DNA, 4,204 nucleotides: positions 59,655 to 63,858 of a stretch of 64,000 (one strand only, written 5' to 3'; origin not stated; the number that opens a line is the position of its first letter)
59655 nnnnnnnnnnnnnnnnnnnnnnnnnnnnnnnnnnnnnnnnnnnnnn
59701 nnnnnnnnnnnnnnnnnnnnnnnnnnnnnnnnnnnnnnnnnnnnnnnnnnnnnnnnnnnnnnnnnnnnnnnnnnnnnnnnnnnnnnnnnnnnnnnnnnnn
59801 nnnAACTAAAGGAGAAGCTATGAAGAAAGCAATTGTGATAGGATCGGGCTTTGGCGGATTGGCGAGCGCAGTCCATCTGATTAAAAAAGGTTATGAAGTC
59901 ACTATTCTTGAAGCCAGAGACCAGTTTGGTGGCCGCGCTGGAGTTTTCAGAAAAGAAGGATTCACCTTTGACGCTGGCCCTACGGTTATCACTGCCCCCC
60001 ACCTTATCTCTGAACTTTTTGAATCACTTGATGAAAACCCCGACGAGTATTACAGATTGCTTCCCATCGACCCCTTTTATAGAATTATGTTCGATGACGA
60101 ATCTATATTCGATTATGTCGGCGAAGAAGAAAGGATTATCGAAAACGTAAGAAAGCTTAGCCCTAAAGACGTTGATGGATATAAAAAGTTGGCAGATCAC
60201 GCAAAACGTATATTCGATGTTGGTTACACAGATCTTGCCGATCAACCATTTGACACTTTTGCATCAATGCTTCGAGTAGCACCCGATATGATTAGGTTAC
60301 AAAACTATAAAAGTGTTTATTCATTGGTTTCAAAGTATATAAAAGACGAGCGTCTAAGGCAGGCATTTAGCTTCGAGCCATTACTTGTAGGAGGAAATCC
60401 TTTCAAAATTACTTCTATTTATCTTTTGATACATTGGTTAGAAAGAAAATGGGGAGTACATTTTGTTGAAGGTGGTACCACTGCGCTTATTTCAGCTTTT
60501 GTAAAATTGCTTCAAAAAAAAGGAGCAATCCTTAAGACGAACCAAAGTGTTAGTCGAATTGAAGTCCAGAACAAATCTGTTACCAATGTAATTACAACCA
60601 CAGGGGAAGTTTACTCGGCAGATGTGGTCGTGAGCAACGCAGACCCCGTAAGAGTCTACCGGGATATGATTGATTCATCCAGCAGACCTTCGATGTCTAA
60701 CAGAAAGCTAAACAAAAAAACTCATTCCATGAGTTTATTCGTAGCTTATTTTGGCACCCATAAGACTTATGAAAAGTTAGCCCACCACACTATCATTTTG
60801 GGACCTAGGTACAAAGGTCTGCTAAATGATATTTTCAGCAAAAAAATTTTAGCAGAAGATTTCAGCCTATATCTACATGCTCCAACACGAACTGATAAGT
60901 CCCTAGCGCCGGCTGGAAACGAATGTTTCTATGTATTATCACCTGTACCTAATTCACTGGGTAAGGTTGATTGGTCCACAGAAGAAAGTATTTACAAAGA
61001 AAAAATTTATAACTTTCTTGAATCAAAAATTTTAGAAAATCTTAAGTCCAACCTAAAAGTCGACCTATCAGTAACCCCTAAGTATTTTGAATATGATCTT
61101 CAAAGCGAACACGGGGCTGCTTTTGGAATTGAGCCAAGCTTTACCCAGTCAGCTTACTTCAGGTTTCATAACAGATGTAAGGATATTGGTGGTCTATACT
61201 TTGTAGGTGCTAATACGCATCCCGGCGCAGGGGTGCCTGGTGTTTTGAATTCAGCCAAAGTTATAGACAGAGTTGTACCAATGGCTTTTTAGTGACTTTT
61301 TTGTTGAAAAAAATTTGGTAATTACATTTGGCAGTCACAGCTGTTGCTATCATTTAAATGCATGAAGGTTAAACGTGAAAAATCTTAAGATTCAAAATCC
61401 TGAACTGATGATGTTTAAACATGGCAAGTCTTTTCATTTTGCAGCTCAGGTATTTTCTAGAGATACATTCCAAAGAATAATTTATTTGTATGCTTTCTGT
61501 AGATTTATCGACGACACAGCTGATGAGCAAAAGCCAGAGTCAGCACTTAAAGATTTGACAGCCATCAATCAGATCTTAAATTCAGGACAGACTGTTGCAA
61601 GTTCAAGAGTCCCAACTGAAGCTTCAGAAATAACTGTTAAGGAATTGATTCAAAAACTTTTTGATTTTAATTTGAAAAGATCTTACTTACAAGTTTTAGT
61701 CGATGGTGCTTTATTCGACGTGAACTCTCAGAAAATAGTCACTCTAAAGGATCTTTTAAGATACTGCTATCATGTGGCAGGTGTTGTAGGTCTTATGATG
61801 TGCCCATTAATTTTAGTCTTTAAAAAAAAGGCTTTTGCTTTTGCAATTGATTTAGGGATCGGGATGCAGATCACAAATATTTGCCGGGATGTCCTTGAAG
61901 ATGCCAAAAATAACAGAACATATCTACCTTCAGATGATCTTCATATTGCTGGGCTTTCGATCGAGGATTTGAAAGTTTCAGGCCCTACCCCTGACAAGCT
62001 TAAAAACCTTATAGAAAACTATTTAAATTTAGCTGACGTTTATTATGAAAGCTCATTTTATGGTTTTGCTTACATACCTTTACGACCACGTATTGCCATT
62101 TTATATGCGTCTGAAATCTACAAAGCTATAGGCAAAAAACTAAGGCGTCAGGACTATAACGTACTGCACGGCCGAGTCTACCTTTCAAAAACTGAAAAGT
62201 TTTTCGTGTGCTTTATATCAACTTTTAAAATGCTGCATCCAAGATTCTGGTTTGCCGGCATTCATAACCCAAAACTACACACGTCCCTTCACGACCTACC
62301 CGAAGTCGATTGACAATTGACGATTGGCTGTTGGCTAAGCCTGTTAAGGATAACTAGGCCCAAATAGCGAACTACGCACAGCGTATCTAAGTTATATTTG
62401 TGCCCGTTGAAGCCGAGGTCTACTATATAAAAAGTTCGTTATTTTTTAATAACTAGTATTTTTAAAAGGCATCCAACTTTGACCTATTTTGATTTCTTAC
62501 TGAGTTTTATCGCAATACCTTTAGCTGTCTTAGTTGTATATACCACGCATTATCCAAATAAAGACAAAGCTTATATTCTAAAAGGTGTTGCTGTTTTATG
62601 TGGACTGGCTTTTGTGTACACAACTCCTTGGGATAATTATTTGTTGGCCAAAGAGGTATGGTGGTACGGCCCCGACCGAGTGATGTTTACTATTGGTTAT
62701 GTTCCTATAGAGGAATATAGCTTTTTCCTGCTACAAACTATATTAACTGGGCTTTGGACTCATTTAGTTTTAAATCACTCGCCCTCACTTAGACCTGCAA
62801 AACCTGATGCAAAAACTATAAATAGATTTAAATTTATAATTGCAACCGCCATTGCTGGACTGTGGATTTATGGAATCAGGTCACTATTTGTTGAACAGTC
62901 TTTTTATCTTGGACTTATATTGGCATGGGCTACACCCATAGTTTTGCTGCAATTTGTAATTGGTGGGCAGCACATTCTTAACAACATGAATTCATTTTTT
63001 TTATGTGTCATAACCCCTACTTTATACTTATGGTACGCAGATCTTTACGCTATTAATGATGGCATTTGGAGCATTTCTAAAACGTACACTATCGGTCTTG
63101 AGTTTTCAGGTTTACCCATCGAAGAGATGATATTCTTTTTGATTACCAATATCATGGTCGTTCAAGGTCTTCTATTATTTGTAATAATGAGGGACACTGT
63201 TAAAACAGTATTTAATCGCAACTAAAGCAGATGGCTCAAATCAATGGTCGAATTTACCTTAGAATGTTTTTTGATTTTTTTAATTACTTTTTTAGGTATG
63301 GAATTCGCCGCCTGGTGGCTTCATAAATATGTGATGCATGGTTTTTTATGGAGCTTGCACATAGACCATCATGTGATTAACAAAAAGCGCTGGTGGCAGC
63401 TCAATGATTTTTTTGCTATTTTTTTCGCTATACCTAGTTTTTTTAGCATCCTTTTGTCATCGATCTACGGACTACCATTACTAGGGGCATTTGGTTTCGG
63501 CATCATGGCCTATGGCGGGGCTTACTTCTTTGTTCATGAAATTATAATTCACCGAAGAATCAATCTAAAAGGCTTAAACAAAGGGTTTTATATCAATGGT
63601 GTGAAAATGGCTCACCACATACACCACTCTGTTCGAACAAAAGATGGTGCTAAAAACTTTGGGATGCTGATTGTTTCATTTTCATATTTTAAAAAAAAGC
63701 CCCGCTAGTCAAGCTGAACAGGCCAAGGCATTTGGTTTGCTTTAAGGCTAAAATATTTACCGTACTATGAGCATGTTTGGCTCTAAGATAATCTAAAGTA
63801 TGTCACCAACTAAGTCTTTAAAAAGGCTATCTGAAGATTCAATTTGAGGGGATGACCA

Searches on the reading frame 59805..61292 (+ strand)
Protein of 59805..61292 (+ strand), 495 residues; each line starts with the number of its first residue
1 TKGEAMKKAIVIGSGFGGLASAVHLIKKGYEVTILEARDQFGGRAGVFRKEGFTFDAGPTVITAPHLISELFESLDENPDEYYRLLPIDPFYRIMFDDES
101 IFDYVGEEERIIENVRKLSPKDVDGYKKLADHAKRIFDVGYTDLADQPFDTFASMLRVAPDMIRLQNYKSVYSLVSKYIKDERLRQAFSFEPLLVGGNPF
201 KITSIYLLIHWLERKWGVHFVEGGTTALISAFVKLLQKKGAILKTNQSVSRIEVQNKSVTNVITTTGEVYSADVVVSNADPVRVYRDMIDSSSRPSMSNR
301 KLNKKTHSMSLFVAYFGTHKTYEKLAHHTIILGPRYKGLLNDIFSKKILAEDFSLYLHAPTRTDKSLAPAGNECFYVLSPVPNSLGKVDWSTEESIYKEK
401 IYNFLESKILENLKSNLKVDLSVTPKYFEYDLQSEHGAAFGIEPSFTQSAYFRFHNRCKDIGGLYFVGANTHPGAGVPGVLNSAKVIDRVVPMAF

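Call 8: search_protein_families(library=pfam, proteins=[window:59805-61292:+])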
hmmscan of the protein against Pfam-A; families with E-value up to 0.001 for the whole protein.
window:59805-61292:+ (495 aa): 9 families
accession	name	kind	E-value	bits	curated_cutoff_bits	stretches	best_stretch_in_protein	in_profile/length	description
PF01593.30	Amino_oxidase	-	2.9e-30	106.4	19.8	1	17-485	2-436/443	Flavin containing amine oxidoreductase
PF13450.12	NAD_binding_8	-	3.1e-13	50.2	21.9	1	11-72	1-65/68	NAD(P)-binding Rossmann-like domain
PF01266.30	DAO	-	3.7e-11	43.6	27.9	1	9-43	2-37/353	FAD dependent oxidoreductase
PF07992.20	Pyr_redox_2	-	2.1e-08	34.4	26.1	1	8-41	2-177/291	Pyridine nucleotide-disulphide oxidoreductase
PF06100.17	MCRA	-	3.4e-07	29.9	23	1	7-76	2-77/495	MCRA family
PF03486.20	HI0933_like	-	1.1e-05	25.4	50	0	8-42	2-36/244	HI0933-like protein Rossmann domain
PF00890.30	FAD_binding_2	-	2e-05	24.5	20.4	1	9-44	2-37/414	FAD binding domain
PF00070.33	Pyr_redox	-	8.6e-05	23.4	22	0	8-42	1-35/82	Pyridine nucleotide-disulphide oxidoreductase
PF12831.13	FAD_oxidored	-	0.00083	19.2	27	0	10-45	3-38/416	FAD dependent oxidoreductase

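Call 9: search_protein_families(library=ncbifam, proteins=[window:59805-61292:+])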
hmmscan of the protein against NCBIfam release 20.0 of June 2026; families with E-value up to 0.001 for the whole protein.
window:59805-61292:+ (495 aa): 54 families (the best 25 are shown)
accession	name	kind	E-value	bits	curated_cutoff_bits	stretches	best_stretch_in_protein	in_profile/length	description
TIGR02734.1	crtI_fam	subfamily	3e-172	573.8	238.1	1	9-491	1-488/504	phytoene desaturase family protein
NF058655.1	CrtID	equivalog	1.2e-96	324.5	640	1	10-487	2-477/478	bifunctional phytoene desaturase/3,4-desaturase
NF045637.1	carotdesatCrtDProt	equivalog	6.4e-70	236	580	1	10-486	2-477/485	1-hydroxycarotenoid 3,4-desaturase CrtD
NF042421.1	hydcarot_desat_CrtD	equivalog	1.9e-65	221.2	500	1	6-491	1-483/487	1-hydroxycarotenoid 3,4-desaturase CrtD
TIGR02730.1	carot_isom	equivalog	7e-30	104.3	586.9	1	9-483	3-480/493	carotenoid isomerase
TIGR02733.1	desat_CrtD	equivalog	5.7e-27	94.5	549.7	2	8-62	3-57/492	C-3',4' desaturase CrtD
NF045689.1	BCarotKetCrtO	equivalog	3.1e-25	88.8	1000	2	8-295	5-313/563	beta-carotene ketolase CrtO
TIGR03467.1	HpnE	equivalog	4.3e-16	59.3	283.05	1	10-62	2-56/430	hydroxysqualene dehydroxylase HpnE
NF005560.0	PRK07233.1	equivalog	3.2e-15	55.9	252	2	9-56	3-50/435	hypothetical protein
NF005548.0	PRK07208.1-4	equivalog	2e-10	39.9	389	1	6-74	3-72/488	hypothetical protein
NF005547.0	PRK07208.1-3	equivalog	1.5e-09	37.1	380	1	6-59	4-57/465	hypothetical protein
NF008843.0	PRK11883.1-3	equivalog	8e-09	35.1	406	1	6-61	1-58/424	protoporphyrinogen oxidase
NF008845.0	PRK11883.1-5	equivalog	5.9e-08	31.4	560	1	5-60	3-64/468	protoporphyrinogen oxidase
NF005313.0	PRK06847.1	subfamily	3.9e-07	29.4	372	1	5-40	3-38/375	hypothetical protein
NF050086.1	pipecolate_AmaA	exception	4.7e-07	28.8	600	1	3-43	22-62/425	L-pipecolate oxidase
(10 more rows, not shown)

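Call 35: find_encoding_contigs(protein=window:59820-61292:+, flank=4000, max_places=6)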
Protein window:59820-61292:+ (490 aa): 1 contig read that carries it; 1 place shown.
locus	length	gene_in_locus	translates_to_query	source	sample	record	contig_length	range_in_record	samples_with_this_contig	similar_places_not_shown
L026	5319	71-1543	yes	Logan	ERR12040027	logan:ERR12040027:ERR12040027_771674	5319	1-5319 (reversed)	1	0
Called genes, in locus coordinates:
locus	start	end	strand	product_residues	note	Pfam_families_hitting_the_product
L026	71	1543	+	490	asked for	PF00890:FAD_binding_2 (faint), PF01266:DAO (weak), PF01593:Amino_oxidase, PF03486:HI0933_like (faint), PF06100:MCRA (weak), PF07992:Pyr_redox_2 (faint), PF13450:NAD_binding_8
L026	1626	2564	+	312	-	PF00494:SQS_PSY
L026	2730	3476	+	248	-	PF18916:Lycopene_cyc (faint)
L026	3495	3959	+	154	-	PF04116:FA_hydroxylase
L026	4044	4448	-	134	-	-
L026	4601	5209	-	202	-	PF00398:RrnaAD (weak), PF01209:Ubie_methyltran (weak), PF13847:Methyltransf_31, PF08241:Methyltransf_11, PF08242:Methyltransf_12, PF13649:Methyltransf_25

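Call 39: list_cluster_members(proteins=[window:59820-61292:+, window:57930-58664:+, window:61375-62313:+, window:57037-57930:+, window:63244-63708:+])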
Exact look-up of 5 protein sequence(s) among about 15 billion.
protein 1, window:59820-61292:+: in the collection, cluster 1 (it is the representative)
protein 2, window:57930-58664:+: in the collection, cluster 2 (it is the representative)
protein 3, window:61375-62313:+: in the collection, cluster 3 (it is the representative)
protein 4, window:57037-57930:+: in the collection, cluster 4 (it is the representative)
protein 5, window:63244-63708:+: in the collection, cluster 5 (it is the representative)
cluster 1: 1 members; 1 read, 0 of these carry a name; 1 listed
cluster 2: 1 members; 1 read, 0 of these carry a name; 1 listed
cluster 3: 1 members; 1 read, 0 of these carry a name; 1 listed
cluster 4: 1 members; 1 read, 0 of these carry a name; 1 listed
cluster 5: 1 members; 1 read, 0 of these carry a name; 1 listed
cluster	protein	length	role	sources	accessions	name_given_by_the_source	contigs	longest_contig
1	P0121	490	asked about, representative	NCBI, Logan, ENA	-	-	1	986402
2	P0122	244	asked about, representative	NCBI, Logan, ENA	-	-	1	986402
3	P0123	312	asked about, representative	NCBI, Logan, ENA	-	-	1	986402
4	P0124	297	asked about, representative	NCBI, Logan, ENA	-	-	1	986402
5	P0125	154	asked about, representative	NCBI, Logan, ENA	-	-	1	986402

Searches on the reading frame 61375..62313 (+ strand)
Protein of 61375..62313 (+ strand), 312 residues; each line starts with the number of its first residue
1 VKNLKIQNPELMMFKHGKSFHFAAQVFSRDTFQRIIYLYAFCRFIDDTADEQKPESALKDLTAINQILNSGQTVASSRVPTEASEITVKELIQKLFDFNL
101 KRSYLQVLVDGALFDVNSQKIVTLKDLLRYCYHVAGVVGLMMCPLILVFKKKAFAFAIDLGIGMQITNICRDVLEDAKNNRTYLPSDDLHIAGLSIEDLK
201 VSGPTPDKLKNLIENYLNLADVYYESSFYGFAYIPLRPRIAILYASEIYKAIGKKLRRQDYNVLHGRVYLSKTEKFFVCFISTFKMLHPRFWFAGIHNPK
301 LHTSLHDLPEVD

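Call 8: search_protein_families(library=pfam, proteins=[window:61375-62313:+])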
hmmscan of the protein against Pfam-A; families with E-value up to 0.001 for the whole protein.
window:61375-62313:+ (312 aa): 1 family
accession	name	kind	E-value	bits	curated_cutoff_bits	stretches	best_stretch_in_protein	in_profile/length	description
PF00494.24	SQS_PSY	-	3.5e-55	188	26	1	15-273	3-262/263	Squalene/phytoene synthase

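Call 9: search_protein_families(library=ncbifam, proteins=[window:61375-62313:+])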
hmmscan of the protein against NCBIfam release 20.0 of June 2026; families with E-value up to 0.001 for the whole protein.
window:61375-62313:+ (312 aa): 6 families
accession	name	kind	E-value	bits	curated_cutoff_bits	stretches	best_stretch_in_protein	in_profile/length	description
NF045921.1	PhytnSynCrtBRhod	equivalog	6.5e-49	167.1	500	1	15-285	15-278/307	15-cis-phytoene synthase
NF042419.1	Phyto_syn_CrtB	equivalog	1.3e-46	159.6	480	1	14-285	12-285/306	15-cis-phytoene synthase CrtB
TIGR03465.1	HpnD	equivalog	8.4e-44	149.6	278.6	1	16-280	5-262/267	presqualene diphosphate synthase HpnD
TIGR03464.1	HpnC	equivalog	1.1e-33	116.9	250.45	1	17-279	6-262/267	squalene synthase HpnC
NF045686.1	PhytoSynCyanob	equivalog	5.7e-32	111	550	1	15-281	30-302/310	15-cis-phytoene synthase CrtB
TIGR01559.1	squal_synth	equivalog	3.9e-08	32.8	286.75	1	122-191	130-205/337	squalene synthase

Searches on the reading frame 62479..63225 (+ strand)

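Call 8: search_protein_families(library=pfam, proteins=[window:62479-63225:+])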
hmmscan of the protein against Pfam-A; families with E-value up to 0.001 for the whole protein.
window:62479-63225:+ (248 aa): 1 family
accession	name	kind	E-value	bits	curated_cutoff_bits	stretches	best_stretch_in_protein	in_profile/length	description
PF18916.5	Lycopene_cyc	-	1.6e-07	32.2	27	1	10-91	6-86/92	Lycopene cyclase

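Call 9: search_protein_families(library=ncbifam, proteins=[window:62479-63225:+])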
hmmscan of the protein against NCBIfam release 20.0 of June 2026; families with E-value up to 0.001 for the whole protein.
window:62479-63225:+ (248 aa): 1 family
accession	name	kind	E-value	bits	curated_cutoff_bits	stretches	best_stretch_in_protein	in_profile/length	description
TIGR03462.1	CarR_dom_SF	subfamily_domain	1.8e-37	127.8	39.4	2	142-230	2-88/89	lycopene cyclase domain-containing protein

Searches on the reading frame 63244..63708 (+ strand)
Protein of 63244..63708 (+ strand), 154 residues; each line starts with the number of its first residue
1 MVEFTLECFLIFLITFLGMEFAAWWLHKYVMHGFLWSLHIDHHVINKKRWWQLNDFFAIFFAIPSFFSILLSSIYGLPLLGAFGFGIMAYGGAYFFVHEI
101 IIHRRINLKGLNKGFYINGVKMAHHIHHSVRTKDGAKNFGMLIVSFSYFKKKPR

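Call 8: search_protein_families(library=pfam, proteins=[window:63244-63708:+])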
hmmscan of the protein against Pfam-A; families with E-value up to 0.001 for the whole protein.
window:63244-63708:+ (154 aa): 1 family
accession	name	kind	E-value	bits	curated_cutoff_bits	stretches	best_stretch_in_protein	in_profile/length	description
PF04116.19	FA_hydroxylase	-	4e-12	47.1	31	1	12-142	1-122/132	Fatty acid hydroxylase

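Call 9: search_protein_families(library=ncbifam, proteins=[window:63244-63708:+])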
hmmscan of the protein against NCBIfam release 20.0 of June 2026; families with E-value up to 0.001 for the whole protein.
window:63244-63708:+ (154 aa): 0 families
